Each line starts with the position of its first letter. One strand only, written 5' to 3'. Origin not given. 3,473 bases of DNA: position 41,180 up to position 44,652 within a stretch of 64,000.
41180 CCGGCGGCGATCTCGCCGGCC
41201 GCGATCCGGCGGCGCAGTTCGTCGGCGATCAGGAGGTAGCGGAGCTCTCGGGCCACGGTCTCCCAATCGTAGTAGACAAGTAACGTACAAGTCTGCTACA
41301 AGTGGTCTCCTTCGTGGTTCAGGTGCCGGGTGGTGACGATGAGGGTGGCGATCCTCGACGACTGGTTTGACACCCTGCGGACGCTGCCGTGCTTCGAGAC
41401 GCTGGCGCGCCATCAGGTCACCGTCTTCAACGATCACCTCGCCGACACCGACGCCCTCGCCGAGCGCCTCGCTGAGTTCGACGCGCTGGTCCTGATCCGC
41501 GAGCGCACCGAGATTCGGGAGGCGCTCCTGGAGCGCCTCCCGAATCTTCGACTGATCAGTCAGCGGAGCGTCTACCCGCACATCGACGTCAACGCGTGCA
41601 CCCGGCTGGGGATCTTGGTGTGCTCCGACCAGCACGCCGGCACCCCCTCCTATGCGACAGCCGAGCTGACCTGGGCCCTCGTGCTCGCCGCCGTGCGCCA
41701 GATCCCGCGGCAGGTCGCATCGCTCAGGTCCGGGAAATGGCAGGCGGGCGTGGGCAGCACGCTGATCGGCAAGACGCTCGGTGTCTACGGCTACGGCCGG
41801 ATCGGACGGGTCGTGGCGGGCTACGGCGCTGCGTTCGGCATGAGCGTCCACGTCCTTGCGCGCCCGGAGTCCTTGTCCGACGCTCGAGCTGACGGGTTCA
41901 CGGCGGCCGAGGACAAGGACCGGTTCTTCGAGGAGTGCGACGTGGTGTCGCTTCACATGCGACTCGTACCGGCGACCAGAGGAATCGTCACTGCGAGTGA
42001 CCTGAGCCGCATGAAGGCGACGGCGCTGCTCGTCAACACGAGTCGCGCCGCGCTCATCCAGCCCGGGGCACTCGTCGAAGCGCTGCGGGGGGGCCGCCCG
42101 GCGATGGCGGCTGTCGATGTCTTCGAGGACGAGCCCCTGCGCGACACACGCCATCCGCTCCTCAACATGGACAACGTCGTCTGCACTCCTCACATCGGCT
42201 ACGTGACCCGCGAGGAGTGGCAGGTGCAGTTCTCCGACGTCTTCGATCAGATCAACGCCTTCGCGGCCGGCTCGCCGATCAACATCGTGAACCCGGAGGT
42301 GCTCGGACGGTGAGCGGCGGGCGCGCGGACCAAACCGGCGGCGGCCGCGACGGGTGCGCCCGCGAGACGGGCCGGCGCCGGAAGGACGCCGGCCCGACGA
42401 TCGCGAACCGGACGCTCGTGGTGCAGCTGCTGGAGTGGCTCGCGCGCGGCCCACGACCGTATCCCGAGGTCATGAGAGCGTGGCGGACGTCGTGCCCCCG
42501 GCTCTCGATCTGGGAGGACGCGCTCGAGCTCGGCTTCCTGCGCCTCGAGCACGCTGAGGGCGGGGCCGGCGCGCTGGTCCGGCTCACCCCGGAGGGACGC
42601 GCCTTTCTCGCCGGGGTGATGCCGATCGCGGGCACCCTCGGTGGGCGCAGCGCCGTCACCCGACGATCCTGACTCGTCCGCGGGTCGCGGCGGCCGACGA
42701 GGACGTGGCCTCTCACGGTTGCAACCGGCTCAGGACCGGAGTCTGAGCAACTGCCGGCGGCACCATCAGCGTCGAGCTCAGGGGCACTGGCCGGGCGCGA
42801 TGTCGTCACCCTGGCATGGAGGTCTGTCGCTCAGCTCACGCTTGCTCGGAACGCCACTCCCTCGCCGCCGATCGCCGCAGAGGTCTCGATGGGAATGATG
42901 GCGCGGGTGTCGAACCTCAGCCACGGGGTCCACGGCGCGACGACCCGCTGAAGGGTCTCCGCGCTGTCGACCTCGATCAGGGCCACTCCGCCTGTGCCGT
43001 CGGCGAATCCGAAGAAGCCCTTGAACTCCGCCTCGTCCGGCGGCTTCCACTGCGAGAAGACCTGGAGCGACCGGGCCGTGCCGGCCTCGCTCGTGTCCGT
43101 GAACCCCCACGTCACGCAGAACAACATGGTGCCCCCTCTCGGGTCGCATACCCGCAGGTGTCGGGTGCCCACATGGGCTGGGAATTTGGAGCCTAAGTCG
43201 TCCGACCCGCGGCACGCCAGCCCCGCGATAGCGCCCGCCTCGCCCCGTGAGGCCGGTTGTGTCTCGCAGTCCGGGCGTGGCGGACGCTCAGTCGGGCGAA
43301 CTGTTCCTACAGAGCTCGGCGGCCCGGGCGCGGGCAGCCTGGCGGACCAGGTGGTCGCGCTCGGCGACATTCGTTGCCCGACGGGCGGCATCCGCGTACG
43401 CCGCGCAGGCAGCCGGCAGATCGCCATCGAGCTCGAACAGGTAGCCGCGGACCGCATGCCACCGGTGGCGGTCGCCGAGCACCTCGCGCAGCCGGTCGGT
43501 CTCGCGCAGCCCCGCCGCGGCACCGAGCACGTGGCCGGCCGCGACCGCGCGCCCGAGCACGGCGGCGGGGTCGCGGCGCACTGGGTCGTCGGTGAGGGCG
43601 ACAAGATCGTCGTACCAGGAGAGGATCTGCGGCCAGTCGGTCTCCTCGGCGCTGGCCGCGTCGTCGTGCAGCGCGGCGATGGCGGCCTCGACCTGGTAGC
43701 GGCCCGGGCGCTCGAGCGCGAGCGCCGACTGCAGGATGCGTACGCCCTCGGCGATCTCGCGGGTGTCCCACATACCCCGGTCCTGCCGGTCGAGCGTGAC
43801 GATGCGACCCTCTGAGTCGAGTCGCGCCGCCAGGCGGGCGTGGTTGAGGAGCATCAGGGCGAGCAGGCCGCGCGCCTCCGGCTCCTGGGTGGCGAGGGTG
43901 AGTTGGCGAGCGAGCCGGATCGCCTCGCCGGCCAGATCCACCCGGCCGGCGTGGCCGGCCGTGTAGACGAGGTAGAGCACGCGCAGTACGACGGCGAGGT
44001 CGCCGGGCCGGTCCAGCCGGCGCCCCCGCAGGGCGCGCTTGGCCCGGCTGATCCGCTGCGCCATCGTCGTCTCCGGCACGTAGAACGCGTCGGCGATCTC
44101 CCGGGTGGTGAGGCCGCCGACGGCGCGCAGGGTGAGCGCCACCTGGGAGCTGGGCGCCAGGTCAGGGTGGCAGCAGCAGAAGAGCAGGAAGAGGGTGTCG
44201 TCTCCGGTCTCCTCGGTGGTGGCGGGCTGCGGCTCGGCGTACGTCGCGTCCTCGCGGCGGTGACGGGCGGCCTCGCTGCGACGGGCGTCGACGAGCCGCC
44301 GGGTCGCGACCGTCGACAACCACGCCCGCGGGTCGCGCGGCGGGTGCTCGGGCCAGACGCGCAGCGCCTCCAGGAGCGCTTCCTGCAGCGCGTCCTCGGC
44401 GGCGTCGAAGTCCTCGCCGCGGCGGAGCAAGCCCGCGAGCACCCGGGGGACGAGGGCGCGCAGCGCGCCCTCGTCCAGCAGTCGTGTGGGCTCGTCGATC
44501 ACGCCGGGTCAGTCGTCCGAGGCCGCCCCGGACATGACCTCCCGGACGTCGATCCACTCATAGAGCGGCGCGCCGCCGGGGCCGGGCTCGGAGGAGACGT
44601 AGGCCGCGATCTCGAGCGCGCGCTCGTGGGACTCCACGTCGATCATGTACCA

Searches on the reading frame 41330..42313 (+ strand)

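Call 54: search_protein_families(library=pfam, proteins=[window:41330-42313:+], max_evalue=0.00001)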
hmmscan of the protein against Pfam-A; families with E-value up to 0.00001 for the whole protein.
window:41330-42313:+ (327 aa): 2 families
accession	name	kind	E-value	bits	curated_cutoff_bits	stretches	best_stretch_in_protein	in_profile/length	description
PF02826.25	2-Hacid_dh_C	-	1.4e-48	165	25.1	1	116-290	2-178/178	D-isomer specific 2-hydroxyacid dehydrogenase, NAD binding domain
PF00389.36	2-Hacid_dh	-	9.1e-17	61.4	24.6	1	24-321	17-134/134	D-isomer specific 2-hydroxyacid dehydrogenase, catalytic domain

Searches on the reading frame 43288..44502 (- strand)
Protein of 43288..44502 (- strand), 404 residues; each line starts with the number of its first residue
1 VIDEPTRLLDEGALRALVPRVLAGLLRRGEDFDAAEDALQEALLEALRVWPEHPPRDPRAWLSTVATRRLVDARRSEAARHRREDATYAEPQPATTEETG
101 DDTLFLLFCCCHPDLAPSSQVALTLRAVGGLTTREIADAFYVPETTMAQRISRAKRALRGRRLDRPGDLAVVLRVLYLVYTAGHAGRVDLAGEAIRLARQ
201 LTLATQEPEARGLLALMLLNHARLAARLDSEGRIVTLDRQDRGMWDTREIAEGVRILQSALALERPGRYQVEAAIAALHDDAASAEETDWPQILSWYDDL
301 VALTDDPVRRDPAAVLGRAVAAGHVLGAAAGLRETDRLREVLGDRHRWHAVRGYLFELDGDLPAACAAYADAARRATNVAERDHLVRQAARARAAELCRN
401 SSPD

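Call 54: search_protein_families(library=pfam, proteins=[window:43288-44502:-], max_evalue=0.00001)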
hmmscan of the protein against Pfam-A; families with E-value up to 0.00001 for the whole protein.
window:43288-44502:- (404 aa): 3 families
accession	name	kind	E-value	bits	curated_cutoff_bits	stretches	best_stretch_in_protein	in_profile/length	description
PF20239.3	DUF6596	-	1.7e-25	89.7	27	1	169-260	2-101/102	Family of unknown function (DUF6596)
PF04542.20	Sigma70_r2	-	4.5e-09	36.4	24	1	15-78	3-69/71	Sigma-70 region 2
PF08281.18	Sigma70_r4_2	-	6.7e-09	35.7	25.7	1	113-158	9-54/54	Sigma-70, region 4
